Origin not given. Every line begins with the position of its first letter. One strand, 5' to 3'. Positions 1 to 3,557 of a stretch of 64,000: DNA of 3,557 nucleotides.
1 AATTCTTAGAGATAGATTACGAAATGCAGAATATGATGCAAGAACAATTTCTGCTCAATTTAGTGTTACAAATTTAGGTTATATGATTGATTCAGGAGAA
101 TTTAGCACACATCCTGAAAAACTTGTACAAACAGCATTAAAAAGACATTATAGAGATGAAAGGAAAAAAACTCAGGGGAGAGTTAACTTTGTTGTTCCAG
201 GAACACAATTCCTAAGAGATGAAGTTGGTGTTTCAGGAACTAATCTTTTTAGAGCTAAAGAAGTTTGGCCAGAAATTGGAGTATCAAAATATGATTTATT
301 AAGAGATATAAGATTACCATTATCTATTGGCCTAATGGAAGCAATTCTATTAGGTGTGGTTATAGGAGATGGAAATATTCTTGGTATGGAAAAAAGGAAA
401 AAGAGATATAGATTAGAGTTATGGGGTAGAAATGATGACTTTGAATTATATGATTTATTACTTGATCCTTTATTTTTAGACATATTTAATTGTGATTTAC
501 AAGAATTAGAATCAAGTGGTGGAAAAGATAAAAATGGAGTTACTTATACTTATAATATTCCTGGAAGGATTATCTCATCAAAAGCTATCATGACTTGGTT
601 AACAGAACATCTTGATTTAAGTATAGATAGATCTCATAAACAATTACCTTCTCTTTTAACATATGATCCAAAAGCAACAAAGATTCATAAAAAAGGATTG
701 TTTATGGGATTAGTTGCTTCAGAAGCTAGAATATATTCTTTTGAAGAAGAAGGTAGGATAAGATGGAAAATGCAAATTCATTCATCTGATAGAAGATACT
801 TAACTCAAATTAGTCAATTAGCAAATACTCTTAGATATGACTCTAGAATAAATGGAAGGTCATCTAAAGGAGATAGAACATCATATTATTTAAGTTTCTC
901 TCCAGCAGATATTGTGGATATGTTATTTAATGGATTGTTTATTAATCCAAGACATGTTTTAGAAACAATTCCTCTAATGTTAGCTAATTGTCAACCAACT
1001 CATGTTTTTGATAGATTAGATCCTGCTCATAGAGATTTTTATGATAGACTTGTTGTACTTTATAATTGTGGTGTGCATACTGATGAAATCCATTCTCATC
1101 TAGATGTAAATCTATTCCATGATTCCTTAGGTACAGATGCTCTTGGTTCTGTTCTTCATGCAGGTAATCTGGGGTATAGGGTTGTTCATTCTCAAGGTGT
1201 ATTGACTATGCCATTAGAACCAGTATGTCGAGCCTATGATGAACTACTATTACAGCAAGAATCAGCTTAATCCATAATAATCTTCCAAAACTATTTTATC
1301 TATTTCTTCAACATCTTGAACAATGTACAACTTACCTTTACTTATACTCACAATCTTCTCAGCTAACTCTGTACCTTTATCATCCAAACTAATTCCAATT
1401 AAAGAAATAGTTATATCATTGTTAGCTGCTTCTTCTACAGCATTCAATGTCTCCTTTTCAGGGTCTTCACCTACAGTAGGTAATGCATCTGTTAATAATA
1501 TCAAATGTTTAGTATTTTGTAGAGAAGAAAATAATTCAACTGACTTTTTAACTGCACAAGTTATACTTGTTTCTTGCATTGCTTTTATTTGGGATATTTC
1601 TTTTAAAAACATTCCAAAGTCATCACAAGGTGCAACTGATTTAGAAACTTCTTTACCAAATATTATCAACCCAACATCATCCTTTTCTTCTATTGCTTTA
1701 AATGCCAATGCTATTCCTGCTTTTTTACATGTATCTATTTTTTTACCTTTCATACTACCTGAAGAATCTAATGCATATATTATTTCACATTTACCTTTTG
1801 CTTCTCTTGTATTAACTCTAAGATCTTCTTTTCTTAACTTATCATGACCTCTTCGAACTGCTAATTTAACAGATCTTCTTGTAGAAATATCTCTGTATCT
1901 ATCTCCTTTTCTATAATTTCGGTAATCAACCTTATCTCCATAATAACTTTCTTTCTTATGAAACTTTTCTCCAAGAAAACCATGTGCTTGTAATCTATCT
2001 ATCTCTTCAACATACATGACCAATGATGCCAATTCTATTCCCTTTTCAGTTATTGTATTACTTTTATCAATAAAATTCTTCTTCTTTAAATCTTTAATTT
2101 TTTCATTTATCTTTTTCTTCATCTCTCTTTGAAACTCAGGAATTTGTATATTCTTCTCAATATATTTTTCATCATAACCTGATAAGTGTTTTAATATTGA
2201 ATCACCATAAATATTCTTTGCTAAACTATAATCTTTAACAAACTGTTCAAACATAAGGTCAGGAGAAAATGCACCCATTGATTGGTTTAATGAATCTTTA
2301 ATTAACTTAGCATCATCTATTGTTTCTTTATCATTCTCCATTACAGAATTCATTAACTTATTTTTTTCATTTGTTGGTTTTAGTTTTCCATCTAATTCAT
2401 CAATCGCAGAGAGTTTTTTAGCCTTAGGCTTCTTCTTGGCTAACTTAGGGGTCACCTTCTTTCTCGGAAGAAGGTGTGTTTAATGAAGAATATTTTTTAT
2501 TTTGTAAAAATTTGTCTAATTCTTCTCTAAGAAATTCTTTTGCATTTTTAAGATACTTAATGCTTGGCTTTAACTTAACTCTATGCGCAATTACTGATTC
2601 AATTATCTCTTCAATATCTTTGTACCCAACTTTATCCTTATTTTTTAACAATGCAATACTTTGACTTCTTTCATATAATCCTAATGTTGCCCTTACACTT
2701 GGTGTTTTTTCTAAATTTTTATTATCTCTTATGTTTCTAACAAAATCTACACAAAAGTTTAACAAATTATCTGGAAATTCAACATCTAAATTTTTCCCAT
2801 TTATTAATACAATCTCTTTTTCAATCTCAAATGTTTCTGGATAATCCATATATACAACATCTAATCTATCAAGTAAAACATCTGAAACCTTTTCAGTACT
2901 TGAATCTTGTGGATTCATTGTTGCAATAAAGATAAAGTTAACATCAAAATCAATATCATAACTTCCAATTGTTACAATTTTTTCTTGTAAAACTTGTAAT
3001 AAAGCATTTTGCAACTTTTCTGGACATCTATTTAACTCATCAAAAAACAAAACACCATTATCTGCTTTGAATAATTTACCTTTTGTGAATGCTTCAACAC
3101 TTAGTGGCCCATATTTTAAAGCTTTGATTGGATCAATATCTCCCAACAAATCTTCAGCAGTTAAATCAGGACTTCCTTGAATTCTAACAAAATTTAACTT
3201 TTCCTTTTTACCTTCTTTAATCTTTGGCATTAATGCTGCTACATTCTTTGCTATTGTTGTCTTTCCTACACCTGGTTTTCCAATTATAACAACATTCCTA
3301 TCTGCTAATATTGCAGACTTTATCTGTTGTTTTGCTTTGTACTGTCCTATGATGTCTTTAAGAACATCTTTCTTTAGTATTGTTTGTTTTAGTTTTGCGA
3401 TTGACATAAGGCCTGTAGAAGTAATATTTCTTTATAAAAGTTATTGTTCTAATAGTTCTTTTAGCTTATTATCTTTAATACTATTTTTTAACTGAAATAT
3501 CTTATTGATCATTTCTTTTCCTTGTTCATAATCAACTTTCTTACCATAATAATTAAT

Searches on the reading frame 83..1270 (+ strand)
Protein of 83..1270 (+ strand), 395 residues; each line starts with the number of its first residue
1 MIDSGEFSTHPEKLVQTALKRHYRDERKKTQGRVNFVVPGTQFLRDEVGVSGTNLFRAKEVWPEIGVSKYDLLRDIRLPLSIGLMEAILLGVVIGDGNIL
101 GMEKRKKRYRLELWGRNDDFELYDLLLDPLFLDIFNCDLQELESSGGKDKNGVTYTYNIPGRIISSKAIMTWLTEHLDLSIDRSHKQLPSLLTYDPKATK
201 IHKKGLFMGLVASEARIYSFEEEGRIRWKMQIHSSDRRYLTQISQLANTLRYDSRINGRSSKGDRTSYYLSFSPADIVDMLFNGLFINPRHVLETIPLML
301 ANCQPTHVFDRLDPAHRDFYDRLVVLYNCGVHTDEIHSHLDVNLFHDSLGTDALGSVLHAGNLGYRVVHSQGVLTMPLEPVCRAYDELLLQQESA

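Call 46: search_protein_families(library=ncbifam, proteins=[window:83-1270:+], max_evalue=1e-15)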
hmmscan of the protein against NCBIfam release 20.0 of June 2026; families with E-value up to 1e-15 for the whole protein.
window:83-1270:+ (395 aa): 0 families

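Call 69: search_protein_families(library=pfam, proteins=[window:83-1270:+], max_evalue=0.0001)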
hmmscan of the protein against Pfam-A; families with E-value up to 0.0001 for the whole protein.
window:83-1270:+ (395 aa): 0 families

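Call 76: find_encoding_contigs(protein=window:83-1270:+, flank=10000, max_places=1)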
Protein window:83-1270:+ (395 aa): no gene with exactly this product is on record in the collection.

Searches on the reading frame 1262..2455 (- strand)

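Call 46: search_protein_families(library=ncbifam, proteins=[window:1262-2455:-], max_evalue=1e-15)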
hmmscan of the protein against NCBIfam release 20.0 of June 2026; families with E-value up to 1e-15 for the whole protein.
window:1262-2455:- (397 aa): 0 families

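Call 69: search_protein_families(library=pfam, proteins=[window:1262-2455:-], max_evalue=0.0001)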
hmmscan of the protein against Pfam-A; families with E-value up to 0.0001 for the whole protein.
window:1262-2455:- (397 aa): 4 families
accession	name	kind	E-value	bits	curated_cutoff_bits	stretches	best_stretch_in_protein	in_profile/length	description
PF00092.34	VWA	-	6.6e-14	52.9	23.8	1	225-388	2-171/174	von Willebrand factor type A domain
PF13519.12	VWA_2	-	3.3e-11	44.2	27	1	226-324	2-106/107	von Willebrand factor type A domain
PF01882.25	DUF58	-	4.9e-06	26.3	23.4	1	177-323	1-142/216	Protein of unknown function DUF58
PF13768.12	VWA_3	-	5.1e-06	27.1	27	1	224-365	2-143/155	von Willebrand factor type A domain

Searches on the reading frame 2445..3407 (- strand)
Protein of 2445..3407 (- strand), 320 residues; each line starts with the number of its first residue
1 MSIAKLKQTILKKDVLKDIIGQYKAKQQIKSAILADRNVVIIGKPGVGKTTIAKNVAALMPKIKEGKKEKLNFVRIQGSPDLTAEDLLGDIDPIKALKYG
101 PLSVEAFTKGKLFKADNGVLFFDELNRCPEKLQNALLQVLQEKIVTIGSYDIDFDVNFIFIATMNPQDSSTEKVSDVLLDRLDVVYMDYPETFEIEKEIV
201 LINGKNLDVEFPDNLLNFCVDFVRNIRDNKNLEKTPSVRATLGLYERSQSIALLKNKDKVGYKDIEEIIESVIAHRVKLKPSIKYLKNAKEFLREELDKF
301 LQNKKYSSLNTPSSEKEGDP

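Call 69: search_protein_families(library=pfam, proteins=[window:2445-3407:-], max_evalue=0.0001)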
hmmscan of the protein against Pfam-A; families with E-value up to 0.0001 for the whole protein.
window:2445-3407:- (320 aa): 12 families
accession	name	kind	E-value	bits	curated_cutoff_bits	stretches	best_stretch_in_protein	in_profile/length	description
PF01078.27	Mg_chelatase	-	1e-19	71.2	20.3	1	16-170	2-162/207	Magnesium chelatase, subunit ChlI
PF07728.20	AAA_5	-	2.9e-19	69.9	22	1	38-182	1-139/139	AAA domain (dynein-related subfamily)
PF07726.17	AAA_3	-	5.3e-18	65.6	27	1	39-181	2-128/131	ATPase family associated with various cellular activities (AAA)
PF00158.32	Sigma54_activat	-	7.5e-15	55.4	20.2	1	24-185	10-165/168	Sigma-54 interaction domain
PF00493.29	MCM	-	3.3e-10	39.9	23.3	1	10-169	31-176/224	MCM P-loop domain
PF20030.5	bpMoxR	-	2.3e-09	37.1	27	1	13-188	8-170/205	MoxR domain in the MoxR-vWA-beta-propeller ternary systems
PF00004.35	AAA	-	7e-09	36.7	21.2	1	40-184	2-125/131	ATPase family associated with various cellular activities (AAA)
PF07724.20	AAA_2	-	3.5e-08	34.1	27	1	38-173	5-132/166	AAA domain (Cdc48 subfamily)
PF17863.7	AAA_lid_2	-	9.7e-07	28.9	22.7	1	237-282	14-59/74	AAA lid domain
PF20720.3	nSTAND3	-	1.7e-05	25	27.2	1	25-59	6-40/155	Novel STAND NTPase 3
PF13245.12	AAA_19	-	2e-05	25.2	25.1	1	32-146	7-122/134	AAA domain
PF05496.18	RuvB_N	-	3.4e-05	24.1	27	0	13-60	3-57/159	Holliday junction DNA helicase RuvB P-loop domain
